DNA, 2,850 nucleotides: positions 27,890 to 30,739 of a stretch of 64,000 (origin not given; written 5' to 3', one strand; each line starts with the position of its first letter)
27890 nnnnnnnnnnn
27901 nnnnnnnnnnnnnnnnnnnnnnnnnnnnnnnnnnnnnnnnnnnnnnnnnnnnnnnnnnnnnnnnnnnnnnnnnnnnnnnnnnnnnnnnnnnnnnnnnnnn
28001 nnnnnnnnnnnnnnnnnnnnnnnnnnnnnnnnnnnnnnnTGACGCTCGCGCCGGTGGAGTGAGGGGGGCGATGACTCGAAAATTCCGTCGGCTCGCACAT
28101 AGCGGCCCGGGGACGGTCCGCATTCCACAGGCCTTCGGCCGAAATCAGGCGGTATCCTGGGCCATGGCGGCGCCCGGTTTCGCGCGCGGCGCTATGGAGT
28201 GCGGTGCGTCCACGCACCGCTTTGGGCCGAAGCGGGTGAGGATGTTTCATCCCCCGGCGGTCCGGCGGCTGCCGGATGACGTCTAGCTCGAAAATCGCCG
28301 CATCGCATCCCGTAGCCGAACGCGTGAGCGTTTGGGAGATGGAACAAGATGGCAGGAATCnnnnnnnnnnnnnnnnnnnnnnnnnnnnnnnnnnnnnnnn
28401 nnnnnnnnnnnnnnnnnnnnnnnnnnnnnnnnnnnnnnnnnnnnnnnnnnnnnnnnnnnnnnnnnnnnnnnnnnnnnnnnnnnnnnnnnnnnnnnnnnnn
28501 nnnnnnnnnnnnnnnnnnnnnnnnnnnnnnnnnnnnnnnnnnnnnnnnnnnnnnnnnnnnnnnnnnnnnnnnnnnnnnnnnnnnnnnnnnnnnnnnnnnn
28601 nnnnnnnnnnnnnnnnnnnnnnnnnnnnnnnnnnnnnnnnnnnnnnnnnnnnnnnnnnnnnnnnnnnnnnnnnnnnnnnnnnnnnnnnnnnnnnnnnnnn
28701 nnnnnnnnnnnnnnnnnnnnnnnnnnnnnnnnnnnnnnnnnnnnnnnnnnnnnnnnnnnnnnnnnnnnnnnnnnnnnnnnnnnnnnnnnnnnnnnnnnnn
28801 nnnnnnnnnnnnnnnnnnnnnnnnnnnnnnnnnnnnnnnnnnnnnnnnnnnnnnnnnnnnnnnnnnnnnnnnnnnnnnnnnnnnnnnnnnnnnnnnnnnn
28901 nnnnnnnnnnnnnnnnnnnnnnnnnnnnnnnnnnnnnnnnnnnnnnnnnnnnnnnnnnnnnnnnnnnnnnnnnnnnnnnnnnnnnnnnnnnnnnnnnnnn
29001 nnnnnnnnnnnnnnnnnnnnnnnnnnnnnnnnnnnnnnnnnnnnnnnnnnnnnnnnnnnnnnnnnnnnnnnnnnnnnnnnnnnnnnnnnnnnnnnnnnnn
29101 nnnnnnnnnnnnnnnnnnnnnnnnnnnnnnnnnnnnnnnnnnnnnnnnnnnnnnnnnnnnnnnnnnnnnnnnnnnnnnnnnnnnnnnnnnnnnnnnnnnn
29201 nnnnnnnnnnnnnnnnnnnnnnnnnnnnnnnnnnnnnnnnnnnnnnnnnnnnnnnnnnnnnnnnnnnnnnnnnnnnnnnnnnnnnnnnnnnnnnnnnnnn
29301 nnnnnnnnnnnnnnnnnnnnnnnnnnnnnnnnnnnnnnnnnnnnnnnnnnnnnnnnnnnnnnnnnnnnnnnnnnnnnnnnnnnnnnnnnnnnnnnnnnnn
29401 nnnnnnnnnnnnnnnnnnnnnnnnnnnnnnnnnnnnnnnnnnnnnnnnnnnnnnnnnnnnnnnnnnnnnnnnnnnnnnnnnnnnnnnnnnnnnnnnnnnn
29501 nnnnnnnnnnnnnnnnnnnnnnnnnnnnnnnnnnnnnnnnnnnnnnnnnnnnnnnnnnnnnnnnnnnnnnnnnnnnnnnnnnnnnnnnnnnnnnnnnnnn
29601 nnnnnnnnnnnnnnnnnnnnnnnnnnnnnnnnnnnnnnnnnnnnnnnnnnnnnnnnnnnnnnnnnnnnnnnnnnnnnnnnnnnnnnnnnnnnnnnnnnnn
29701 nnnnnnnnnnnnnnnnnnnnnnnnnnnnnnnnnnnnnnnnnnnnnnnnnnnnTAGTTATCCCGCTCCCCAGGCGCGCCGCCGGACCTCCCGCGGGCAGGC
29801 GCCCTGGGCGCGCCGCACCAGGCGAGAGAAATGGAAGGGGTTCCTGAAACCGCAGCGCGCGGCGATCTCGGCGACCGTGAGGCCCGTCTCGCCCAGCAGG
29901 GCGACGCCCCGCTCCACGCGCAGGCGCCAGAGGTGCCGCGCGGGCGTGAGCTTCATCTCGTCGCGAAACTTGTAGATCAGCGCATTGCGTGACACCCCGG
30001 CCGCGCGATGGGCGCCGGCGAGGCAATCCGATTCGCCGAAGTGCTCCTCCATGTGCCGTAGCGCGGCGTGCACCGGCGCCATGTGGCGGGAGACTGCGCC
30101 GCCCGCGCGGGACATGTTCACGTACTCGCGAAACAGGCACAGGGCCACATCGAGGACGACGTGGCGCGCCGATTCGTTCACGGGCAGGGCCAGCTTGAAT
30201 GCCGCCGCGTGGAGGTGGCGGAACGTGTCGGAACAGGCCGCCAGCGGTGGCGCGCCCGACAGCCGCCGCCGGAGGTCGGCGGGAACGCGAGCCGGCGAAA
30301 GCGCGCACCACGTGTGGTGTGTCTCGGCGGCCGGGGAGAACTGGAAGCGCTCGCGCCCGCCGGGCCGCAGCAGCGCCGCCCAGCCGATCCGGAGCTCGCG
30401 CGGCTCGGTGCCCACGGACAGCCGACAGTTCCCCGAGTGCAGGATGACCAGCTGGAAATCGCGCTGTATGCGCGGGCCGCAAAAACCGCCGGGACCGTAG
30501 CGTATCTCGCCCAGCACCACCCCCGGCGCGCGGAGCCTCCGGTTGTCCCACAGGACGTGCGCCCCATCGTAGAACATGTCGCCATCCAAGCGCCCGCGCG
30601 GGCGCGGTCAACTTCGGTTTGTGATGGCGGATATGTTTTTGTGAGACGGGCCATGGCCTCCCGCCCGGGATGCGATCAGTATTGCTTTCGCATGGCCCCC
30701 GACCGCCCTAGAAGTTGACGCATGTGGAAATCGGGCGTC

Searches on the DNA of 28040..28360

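Call 92: search_rna_families(source=window, start=28040, end=28360, threshold=evalue, max_evalue=1)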
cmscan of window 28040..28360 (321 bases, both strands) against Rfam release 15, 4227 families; matches with E-value up to 1: 2.
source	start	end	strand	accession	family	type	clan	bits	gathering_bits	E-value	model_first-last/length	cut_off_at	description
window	28302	28335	-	RF01687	Acido-Lenti-1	Gene; sRNA;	-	18.5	37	0.047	1-46/46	no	Acido-Lenti-1 RNA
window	28196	28232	+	RF01340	CRISPR-DR29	Gene; CRISPR;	-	16.6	39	0.74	1-37/37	no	CRISPR RNA direct repeat element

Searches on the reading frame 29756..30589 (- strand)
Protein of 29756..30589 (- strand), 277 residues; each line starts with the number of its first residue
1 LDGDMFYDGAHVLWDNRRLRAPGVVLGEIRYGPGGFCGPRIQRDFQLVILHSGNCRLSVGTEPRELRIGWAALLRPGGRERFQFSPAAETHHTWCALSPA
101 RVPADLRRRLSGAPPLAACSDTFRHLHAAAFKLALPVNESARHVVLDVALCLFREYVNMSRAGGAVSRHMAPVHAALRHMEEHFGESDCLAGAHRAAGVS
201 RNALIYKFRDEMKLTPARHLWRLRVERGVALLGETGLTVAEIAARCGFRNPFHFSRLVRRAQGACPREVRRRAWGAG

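Call 27: search_protein_families(library=pfam, proteins=[window:29756-30589:-])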
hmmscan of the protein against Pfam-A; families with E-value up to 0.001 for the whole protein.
window:29756-30589:- (277 aa): 3 families
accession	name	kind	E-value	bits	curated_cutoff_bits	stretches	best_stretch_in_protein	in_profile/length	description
PF12833.13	HTH_18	-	1e-17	64.6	33.6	1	195-272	3-80/80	Helix-turn-helix domain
PF00165.29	HTH_AraC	-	5.4e-09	36.4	26.6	1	235-270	7-41/42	Bacterial regulatory helix-turn-helix proteins, AraC family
PF02311.25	AraC_binding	-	0.00013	22.2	21.1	1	29-118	8-104/135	AraC-like ligand binding domain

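Call 35: find_homologous_proteins(query=window:29759-30577:-)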
Query seq(273 aa) (273 aa): 266 proteins with E <= 0.001 among 8000 candidates; the best 120 are listed.
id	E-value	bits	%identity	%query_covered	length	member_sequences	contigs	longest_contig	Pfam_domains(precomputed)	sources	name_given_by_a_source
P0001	1.4e-181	620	100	100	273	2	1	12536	PF12833.14,PF00165.30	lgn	-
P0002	1.4e-143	495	80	99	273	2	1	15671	PF12833.14,PF02311.26,PF00165.30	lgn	-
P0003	7.9e-134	464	76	99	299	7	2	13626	PF12833.14,PF14525.13,PF02311.26,PF00165.30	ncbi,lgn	-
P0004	1.1e-126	440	71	100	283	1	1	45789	PF12833.14,PF14525.13,PF07883.18,PF02311.26,PF00165.30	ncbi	-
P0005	1.1e-122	427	70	100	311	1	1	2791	PF12833.14,PF14525.13,PF00165.30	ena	-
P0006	4.3e-122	425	71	99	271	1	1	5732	PF12833.14,PF00165.30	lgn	-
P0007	1.8e-103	364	58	99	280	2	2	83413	PF12833.14,PF02311.26,PF00165.30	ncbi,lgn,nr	ncbi:MAG: AraC family transcriptional regulator [Kiritimatiellae bacterium]|nr:AraC family transcrip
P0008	1.9e-102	361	56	99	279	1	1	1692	PF12833.14,PF02311.26,PF00165.30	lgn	-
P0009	9.7e-101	355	61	99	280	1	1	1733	PF12833.14,PF00165.30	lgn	-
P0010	1.0e-100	355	56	99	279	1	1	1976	PF12833.14,PF02311.26,PF00165.30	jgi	jgi:AraC-like DNA-binding protein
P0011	7.5e-99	349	56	99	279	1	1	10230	PF12833.14,PF02311.26,PF00165.30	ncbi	-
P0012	3.2e-98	347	54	98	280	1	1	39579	PF12833.14,PF00165.30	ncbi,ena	-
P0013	6.2e-97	342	59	99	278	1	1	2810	PF12833.14,PF00165.30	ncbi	-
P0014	7.0e-96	339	55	99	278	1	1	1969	PF12833.14,PF02311.26,PF00165.30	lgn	-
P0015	5.4e-92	326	54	100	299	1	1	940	PF12833.14,PF00165.30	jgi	jgi:AraC family transcriptional regulator of arabinose operon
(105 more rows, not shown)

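Call 36: find_encoding_contigs(protein=P0002, flank=10000, max_places=3)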
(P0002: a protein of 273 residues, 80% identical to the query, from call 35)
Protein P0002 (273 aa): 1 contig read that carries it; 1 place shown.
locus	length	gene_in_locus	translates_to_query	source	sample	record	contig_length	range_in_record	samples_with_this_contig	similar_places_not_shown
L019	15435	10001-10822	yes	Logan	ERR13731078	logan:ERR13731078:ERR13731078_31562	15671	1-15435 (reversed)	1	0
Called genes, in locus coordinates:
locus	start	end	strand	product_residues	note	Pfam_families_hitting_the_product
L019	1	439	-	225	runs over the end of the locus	?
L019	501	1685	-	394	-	-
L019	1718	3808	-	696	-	PF07944:Beta-AFase-like_GH127_cat, PF20736:Glyco_hydro127M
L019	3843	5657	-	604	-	PF05960:DUF885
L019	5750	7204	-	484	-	PF00884:Sulfatase, PF01663:Phosphodiest (faint), PF16347:SGSH_C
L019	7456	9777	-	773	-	PF22842:Pel9A-like_beta_helix, PF07602:DUF1565 (faint), PF21258:Glyco_hydro_120_ins, PF03422:CBM_6, PF18099:CBM_35_2, PF13229:Beta_helix, PF05048:NosD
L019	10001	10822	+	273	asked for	PF02311:AraC_binding (weak), PF12833:HTH_18, PF00165:HTH_AraC (weak)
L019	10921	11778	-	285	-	PF00850:Hist_deacetyl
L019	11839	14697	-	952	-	PF02018:CBM_4_9 (weak), PF12228:DUF3604 (faint)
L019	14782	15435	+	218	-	?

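Call 37: find_encoding_contigs(protein=P0003, flank=10000, max_places=3)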
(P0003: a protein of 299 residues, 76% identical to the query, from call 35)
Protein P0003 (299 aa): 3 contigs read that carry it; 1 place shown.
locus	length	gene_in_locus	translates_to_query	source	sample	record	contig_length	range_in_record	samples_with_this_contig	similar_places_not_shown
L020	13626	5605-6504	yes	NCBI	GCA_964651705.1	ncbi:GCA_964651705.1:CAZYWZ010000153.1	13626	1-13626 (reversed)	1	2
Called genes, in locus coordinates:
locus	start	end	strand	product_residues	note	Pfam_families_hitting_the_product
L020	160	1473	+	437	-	PF01408:GFO_IDH_MocA, PF19051:GFO_IDH_MocA_C2, PF22725:GFO_IDH_MocA_C3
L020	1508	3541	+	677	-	PF13646:HEAT_2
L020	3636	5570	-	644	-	PF07602:DUF1565 (weak), PF22842:Pel9A-like_beta_helix, PF21258:Glyco_hydro_120_ins, PF05048:NosD (weak), PF13229:Beta_helix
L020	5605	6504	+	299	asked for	PF14525:AraC_binding_2 (faint), PF02311:AraC_binding, PF00165:HTH_AraC (faint), PF12833:HTH_18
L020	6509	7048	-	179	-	-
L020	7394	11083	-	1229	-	PF22842:Pel9A-like_beta_helix, PF13229:Beta_helix (faint)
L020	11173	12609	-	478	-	PF00884:Sulfatase, PF01663:Phosphodiest (faint), PF16347:SGSH_C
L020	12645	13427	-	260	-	-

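Call 38: find_encoding_contigs(protein=P0004, flank=10000, max_places=3)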
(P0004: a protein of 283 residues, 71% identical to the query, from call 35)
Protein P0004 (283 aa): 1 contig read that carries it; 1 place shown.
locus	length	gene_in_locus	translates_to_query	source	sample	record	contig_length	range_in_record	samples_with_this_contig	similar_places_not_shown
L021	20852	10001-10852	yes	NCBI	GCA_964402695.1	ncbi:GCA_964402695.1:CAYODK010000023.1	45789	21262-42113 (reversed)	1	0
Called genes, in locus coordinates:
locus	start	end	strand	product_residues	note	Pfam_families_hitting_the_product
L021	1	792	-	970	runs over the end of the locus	PF12831:FAD_oxidored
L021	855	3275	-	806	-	-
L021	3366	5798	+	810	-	PF02449:Glyco_hydro_42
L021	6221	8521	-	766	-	PF22842:Pel9A-like_beta_helix, PF07602:DUF1565 (weak), PF21258:Glyco_hydro_120_ins, PF03422:CBM_6, PF18099:CBM_35_2 (faint), PF13229:Beta_helix (weak)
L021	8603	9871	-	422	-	PF01208:URO-D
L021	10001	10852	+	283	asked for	PF02311:AraC_binding, PF14525:AraC_binding_2, PF07883:Cupin_2 (faint), PF12833:HTH_18, PF00165:HTH_AraC (weak)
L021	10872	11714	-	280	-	PF01261:AP_endonuc_2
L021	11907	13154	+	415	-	PF20583:DUF6786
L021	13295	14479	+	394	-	PF00578:AhpC-TSA, PF08534:Redoxin, PF00085:Thioredoxin, PF13905:Thioredoxin_8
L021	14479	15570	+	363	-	PF01264:Chorismate_synt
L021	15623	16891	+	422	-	PF01566:Nramp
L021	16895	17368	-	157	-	PF00383:dCMP_cyt_deam_1, PF14437:MafB19-deam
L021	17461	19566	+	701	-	-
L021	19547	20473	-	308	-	PF12833:HTH_18, PF00165:HTH_AraC (weak)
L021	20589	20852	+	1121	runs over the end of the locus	PF16586:DUF5060, PF13204:Apiosidase, PF00801:PKD, PF18911:PKD_4, PF07632:Sde182_NH-like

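Call 87: find_encoding_contigs(protein=P0007, flank=10000, max_places=2)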
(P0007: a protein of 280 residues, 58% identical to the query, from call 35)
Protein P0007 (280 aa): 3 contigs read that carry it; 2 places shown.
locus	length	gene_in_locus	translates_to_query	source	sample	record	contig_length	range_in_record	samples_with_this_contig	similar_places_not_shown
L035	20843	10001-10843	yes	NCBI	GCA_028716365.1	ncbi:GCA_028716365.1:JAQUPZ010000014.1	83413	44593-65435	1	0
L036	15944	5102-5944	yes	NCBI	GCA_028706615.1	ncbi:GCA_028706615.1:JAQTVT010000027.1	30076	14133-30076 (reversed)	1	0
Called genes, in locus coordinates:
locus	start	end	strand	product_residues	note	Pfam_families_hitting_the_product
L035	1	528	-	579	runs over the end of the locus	PF03485:Arg_tRNA_synt_N, PF00750:tRNA-synt_1d, PF05746:DALR_1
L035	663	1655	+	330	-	-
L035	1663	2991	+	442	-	PF02254:TrkA_N (faint), PF03721:UDPG_MGDP_dh_N, PF00984:UDPG_MGDP_dh, PF03720:UDPG_MGDP_dh_C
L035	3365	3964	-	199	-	PF02525:Flavodoxin_2, PF03358:FMN_red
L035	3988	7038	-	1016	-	PF03648:Glyco_hydro_67N (faint), PF11721:Malectin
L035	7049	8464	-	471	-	PF00083:Sugar_tr, PF07690:MFS_1, PF06609:TRI12 (weak)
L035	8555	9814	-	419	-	PF01208:URO-D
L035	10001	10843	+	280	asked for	PF02311:AraC_binding (weak), PF12833:HTH_18, PF00165:HTH_AraC (weak)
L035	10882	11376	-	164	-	-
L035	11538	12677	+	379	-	PF04015:DUF362, PF12797:Fer4_2 (faint), PF00037:Fer4 (weak), PF12838:Fer4_7 (weak), PF13237:Fer4_10 (weak), PF14697:Fer4_21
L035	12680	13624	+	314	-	PF03279:Lip_A_acyltrans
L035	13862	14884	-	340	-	PF14345:GDYXXLXY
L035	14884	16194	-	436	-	PF09925:DUF2157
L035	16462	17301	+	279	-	PF01261:AP_endonuc_2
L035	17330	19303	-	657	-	PF00753:Lactamase_B, PF23023:Anti-Pycsar_Apyc1 (weak), PF00753:Lactamase_B, PF12706:Lactamase_B_2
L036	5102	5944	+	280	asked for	PF02311:AraC_binding (weak), PF12833:HTH_18, PF00165:HTH_AraC (weak)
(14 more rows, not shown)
